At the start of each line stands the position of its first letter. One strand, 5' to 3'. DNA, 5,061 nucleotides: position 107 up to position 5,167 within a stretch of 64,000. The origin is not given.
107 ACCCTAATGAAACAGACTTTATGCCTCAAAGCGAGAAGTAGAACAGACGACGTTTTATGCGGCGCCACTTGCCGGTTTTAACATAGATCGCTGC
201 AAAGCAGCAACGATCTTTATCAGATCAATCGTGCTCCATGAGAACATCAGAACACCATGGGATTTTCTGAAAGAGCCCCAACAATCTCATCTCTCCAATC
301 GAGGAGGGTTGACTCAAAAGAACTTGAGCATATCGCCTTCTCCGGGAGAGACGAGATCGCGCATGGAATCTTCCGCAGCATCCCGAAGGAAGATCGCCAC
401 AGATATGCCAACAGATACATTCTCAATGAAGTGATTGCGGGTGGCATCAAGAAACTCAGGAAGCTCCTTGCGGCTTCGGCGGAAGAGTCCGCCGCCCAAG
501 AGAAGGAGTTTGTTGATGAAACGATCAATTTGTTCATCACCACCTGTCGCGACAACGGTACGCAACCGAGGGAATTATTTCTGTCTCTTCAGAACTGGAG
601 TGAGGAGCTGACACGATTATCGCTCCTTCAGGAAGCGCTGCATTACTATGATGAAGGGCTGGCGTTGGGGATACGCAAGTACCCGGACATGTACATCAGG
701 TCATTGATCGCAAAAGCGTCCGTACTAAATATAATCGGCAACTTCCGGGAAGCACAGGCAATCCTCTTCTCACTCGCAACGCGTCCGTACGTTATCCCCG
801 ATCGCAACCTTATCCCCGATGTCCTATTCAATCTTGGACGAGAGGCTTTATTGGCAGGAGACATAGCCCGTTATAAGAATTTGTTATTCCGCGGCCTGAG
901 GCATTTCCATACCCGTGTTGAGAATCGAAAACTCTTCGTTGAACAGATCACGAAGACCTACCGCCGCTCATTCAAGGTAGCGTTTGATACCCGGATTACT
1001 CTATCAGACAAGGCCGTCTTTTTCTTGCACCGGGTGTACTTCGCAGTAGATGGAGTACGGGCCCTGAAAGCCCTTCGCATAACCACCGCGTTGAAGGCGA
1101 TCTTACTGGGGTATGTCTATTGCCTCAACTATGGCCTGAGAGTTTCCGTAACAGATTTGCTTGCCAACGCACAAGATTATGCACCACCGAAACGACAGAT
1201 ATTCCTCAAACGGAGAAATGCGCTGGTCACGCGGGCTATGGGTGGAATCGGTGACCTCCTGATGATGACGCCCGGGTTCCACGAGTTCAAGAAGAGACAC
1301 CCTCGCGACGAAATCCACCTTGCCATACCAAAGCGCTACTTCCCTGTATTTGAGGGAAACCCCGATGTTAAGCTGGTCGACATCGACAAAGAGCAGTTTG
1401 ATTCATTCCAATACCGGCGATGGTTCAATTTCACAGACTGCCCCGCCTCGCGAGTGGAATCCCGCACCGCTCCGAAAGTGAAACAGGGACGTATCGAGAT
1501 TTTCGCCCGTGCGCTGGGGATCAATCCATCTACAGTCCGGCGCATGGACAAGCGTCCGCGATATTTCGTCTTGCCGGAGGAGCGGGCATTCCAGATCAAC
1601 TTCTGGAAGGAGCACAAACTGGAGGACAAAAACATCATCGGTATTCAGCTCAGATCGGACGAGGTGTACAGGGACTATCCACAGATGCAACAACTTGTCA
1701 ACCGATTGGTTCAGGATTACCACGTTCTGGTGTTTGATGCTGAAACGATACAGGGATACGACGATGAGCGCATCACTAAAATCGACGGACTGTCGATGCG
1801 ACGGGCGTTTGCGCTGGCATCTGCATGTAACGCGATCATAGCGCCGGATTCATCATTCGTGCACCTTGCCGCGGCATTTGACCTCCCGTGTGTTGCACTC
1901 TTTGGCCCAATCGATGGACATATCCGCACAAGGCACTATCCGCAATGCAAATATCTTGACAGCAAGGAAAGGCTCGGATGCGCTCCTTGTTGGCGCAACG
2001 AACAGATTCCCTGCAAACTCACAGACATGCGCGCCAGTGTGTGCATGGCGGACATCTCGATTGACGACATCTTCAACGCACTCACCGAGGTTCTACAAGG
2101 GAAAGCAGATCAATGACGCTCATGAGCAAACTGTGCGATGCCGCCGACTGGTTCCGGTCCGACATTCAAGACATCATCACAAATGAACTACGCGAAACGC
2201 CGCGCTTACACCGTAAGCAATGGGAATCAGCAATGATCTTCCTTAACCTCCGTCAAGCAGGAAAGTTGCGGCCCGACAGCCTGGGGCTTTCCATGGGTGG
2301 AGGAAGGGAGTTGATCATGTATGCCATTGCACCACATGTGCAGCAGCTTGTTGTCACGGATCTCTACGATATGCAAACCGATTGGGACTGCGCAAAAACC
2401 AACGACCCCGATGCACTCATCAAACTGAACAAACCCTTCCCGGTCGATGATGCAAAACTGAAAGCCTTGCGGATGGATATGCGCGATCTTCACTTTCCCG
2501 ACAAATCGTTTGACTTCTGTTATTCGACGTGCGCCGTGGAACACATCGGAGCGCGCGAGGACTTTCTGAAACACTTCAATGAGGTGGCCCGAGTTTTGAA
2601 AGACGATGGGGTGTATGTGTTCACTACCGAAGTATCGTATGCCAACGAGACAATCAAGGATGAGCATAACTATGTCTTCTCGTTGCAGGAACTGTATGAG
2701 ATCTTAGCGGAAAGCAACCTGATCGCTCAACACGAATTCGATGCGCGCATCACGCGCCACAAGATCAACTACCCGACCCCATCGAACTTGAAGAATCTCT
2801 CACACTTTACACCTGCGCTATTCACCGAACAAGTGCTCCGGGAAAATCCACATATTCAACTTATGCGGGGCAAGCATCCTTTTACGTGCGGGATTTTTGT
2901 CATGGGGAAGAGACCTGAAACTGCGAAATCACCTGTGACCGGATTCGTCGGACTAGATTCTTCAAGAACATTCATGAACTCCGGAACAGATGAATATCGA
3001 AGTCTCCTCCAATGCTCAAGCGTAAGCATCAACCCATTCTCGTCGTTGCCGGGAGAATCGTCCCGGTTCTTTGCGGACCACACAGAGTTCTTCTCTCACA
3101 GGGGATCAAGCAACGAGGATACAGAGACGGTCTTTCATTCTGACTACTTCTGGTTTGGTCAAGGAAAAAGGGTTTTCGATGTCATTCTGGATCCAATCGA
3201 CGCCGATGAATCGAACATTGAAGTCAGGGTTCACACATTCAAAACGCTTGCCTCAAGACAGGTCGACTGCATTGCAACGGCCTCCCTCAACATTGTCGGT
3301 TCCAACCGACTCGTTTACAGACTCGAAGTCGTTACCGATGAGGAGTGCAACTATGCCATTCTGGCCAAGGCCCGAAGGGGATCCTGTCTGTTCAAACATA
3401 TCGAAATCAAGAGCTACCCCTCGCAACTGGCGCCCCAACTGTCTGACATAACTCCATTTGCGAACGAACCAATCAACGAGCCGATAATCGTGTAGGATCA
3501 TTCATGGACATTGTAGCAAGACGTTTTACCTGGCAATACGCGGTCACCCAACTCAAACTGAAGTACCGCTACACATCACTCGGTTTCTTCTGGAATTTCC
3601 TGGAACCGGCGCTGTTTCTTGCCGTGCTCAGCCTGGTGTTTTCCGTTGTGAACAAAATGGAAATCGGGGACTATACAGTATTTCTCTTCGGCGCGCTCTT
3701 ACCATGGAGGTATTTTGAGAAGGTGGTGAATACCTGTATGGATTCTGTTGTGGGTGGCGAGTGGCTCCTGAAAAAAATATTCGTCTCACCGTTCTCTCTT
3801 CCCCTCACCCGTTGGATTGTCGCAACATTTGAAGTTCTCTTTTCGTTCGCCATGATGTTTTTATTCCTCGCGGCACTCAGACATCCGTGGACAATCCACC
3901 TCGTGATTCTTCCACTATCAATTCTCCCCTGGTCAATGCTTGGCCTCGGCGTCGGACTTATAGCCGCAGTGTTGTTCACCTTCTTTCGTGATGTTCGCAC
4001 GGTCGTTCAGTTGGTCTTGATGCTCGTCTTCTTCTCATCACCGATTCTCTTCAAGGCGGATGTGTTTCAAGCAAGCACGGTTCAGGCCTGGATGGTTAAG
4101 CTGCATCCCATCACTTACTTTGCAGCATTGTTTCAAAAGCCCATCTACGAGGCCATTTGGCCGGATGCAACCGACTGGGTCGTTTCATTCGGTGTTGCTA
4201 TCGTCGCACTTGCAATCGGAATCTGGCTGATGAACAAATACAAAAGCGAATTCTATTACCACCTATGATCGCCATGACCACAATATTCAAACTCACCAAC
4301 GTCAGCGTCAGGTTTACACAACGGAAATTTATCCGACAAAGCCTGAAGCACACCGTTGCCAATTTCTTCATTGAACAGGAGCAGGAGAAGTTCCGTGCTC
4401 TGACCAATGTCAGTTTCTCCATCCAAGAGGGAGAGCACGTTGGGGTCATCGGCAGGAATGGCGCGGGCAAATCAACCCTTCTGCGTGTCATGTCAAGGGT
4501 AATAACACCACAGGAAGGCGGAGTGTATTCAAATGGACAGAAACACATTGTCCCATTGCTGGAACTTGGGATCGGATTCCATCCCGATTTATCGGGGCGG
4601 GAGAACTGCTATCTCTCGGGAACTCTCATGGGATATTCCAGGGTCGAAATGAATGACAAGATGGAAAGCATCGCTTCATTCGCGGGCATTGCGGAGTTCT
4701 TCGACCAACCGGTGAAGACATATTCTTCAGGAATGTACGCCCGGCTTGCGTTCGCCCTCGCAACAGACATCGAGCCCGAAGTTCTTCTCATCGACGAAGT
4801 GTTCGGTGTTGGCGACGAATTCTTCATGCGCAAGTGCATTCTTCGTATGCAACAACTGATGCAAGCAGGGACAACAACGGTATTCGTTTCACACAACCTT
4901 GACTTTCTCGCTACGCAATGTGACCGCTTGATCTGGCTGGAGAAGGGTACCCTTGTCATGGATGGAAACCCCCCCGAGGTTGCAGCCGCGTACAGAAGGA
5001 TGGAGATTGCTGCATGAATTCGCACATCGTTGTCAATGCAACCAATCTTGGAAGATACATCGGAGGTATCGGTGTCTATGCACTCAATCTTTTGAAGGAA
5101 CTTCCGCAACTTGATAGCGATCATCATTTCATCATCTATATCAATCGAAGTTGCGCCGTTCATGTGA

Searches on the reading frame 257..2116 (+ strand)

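Call 51: search_protein_families(library=pfam, proteins=[window:257-2116:+], max_evalue=0.0001)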
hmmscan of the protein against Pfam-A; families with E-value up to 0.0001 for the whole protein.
window:257-2116:+ (619 aa): 1 family
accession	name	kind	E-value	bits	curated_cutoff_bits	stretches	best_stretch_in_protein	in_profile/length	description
PF01075.23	Glyco_transf_9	-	4.6e-08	33.1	22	1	512-581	172-239/247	Glycosyltransferase family 9 (heptosyltransferase)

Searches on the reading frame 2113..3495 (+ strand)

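Call 51: search_protein_families(library=pfam, proteins=[window:2113-3495:+], max_evalue=0.0001)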
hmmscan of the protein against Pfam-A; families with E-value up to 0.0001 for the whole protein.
window:2113-3495:+ (460 aa): 3 families
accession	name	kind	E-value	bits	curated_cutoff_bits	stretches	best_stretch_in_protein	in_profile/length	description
PF08241.18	Methyltransf_11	-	1.8e-11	44.9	21.2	1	61-170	3-95/95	Methyltransferase domain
PF13649.12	Methyltransf_25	-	1.9e-07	32.1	27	1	112-166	44-97/97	Methyltransferase domain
PF13489.12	Methyltransf_23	-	7.4e-05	23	27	0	46-203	14-159/164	Methyltransferase domain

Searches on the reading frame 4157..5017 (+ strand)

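Call 21: search_protein_families(library=pfam, proteins=[window:4157-5017:+], max_evalue=0.001)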
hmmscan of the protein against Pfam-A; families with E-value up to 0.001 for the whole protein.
window:4157-5017:+ (286 aa): 3 families
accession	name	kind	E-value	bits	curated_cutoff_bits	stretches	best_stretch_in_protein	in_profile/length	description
PF00005.33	ABC_tran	-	5.2e-22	79.4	25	1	82-215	1-135/137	ABC transporter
PF13304.12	AAA_21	-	5.7e-05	23.8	27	0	96-116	3-26/304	AAA domain, putative AbiEii toxin, Type IV TA system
PF13555.12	AAA_29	-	6e-05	23.1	27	1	86-120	16-50/61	P-loop containing region of AAA domain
